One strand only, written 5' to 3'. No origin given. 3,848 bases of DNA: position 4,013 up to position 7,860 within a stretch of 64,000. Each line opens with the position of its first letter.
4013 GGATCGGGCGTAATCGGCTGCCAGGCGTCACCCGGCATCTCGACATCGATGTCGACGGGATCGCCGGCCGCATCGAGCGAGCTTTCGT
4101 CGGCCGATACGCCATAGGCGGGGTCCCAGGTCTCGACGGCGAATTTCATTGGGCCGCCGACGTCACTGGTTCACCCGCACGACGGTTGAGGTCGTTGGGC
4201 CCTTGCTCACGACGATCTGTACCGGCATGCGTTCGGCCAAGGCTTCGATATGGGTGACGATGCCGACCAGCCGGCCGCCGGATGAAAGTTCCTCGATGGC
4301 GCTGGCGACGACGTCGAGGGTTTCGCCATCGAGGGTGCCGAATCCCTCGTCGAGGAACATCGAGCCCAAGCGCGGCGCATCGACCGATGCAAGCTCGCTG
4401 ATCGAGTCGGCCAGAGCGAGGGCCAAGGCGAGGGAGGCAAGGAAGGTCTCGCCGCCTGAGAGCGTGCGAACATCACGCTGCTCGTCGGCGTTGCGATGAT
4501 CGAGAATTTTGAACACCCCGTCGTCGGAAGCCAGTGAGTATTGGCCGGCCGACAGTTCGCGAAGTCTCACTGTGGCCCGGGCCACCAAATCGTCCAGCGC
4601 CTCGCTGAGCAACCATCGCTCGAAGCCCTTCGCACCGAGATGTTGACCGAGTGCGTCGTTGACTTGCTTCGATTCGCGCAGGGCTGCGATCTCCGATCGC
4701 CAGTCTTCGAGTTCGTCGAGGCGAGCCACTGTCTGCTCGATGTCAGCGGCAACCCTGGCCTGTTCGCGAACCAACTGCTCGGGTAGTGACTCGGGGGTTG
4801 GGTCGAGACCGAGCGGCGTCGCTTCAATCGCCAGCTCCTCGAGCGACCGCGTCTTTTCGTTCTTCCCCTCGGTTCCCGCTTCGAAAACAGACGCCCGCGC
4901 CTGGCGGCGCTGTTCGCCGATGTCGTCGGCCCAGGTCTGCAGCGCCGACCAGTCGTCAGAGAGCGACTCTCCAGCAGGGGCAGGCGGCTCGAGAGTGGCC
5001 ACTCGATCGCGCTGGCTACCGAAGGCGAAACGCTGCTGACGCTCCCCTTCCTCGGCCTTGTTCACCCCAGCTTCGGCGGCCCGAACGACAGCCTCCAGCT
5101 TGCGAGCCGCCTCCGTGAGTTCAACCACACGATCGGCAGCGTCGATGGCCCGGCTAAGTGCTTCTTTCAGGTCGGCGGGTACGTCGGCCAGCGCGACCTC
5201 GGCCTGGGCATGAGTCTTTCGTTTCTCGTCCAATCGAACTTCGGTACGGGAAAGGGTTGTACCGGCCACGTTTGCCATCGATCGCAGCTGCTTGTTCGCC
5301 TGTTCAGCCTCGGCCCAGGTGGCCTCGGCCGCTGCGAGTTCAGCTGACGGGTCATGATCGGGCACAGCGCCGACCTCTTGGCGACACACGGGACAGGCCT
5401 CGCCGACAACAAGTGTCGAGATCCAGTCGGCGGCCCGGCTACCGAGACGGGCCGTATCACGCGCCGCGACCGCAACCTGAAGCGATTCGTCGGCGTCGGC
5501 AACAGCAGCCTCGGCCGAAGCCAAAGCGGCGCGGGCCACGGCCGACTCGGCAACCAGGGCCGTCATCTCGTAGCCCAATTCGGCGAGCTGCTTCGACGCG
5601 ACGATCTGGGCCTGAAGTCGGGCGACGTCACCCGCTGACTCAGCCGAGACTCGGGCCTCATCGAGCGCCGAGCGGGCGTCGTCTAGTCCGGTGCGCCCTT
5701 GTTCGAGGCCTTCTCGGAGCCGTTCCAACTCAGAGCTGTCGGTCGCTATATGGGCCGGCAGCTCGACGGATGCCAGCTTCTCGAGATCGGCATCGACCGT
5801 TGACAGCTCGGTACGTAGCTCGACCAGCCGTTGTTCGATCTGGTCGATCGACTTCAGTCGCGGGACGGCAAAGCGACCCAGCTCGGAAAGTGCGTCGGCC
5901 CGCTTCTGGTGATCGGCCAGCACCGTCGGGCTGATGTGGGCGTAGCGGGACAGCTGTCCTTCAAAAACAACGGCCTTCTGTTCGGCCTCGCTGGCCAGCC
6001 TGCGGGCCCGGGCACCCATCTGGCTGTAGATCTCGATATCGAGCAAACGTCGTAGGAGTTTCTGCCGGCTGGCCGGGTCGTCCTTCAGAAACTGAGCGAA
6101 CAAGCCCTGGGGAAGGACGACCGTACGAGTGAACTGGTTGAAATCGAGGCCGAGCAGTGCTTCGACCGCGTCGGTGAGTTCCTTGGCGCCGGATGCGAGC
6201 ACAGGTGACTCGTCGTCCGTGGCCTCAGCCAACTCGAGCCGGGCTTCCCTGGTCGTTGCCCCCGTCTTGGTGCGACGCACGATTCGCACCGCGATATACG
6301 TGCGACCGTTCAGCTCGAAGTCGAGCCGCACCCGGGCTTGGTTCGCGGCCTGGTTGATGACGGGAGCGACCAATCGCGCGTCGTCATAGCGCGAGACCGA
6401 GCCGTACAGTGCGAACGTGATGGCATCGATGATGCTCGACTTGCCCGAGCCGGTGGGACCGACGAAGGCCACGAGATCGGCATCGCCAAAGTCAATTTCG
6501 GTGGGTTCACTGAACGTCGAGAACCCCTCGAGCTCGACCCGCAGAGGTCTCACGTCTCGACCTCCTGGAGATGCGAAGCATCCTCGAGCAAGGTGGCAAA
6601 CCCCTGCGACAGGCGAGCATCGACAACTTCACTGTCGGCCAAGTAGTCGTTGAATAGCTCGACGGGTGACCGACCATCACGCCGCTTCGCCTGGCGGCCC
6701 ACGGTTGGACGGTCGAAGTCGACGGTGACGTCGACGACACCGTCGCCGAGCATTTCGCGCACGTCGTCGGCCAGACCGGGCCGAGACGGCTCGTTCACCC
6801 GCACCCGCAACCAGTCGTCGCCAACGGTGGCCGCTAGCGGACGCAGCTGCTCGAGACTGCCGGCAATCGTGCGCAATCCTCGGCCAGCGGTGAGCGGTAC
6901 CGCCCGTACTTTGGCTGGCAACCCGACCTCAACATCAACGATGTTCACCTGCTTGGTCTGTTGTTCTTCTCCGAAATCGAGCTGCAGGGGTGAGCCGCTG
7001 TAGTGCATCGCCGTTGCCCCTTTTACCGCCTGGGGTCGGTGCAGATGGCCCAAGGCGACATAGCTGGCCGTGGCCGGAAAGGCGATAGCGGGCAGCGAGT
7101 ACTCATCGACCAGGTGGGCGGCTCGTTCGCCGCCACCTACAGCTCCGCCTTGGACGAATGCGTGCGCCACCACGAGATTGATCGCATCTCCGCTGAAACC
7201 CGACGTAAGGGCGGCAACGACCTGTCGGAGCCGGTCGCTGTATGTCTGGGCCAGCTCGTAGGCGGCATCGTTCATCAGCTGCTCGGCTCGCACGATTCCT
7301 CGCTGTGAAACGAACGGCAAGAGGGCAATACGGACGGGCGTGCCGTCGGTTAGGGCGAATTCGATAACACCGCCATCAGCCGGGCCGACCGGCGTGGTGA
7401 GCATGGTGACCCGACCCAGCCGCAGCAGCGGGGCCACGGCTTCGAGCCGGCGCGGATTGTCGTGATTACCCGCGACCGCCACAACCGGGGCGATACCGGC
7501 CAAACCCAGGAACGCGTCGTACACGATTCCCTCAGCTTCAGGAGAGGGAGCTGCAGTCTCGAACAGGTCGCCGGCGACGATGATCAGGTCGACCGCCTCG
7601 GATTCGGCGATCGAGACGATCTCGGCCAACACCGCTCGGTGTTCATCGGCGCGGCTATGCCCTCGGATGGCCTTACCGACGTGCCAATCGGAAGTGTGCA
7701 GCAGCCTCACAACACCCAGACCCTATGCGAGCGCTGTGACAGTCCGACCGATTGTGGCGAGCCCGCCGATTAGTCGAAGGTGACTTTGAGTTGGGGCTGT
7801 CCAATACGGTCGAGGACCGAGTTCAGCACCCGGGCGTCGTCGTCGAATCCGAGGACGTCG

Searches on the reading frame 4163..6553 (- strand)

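Call 32: search_protein_families(library=pfam, proteins=[window:4163-6553:-], max_evalue=0.01)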
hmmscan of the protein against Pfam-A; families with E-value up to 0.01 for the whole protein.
window:4163-6553:- (796 aa): 9 families
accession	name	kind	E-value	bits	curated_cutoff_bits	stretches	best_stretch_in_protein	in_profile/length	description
PF13476.12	AAA_23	-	8.6e-24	85.7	27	1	5-184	1-176/201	AAA domain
PF02463.25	SMC_N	-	1.5e-14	54.4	40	1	5-782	4-211/220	RecF/RecN/SMC N terminal domain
PF13558.12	SbcC_Walker_B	-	8.3e-11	42.4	27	1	691-753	26-88/90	SbcC/RAD50-like, Walker B motif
PF13555.12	AAA_29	-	9.8e-08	32.1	27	1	11-53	9-50/61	P-loop containing region of AAA domain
PF00005.33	ABC_tran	-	4.3e-05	24.6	25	0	23-47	9-33/137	ABC transporter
PF13175.12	AAA_15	-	0.00018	21.7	32.1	1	5-50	5-48/374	AAA ATPase domain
PF13514.12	AAA_27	-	0.00036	20.6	22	1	1-62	1-63/206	AAA domain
PF01926.29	MMR_HSR1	-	0.0004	20.9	21.9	0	28-54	2-27/113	50S ribosome-binding GTPase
PF13304.12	AAA_21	-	0.0016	19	27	0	28-49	2-23/304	AAA domain, putative AbiEii toxin, Type IV TA system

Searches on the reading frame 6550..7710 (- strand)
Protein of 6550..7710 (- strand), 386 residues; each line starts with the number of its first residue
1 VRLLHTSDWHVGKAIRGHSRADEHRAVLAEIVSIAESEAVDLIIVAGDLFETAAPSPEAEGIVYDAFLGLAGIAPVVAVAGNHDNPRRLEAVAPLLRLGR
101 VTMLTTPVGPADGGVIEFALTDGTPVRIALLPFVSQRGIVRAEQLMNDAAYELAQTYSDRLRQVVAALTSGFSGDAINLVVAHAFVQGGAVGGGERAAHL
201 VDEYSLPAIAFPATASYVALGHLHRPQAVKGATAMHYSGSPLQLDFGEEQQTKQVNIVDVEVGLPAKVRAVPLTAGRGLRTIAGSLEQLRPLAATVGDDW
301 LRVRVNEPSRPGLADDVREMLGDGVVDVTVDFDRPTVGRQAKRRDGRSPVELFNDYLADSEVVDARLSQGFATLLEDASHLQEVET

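Call 32: search_protein_families(library=pfam, proteins=[window:6550-7710:-], max_evalue=0.01)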
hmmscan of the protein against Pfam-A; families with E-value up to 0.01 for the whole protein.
window:6550-7710:- (386 aa): 3 families
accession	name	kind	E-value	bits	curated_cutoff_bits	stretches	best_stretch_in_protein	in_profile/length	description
PF00149.33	Metallophos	-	2.2e-12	48.3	21.5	1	1-225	1-190/191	Calcineurin-like phosphoesterase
PF12850.12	Metallophos_2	-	3e-09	37.5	27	1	1-246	1-140/154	Calcineurin-like phosphoesterase superfamily domain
PF12320.13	SbcD_C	-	0.00043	21.1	24.4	1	277-359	3-92/94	Type 5 capsule protein repressor C-terminal domain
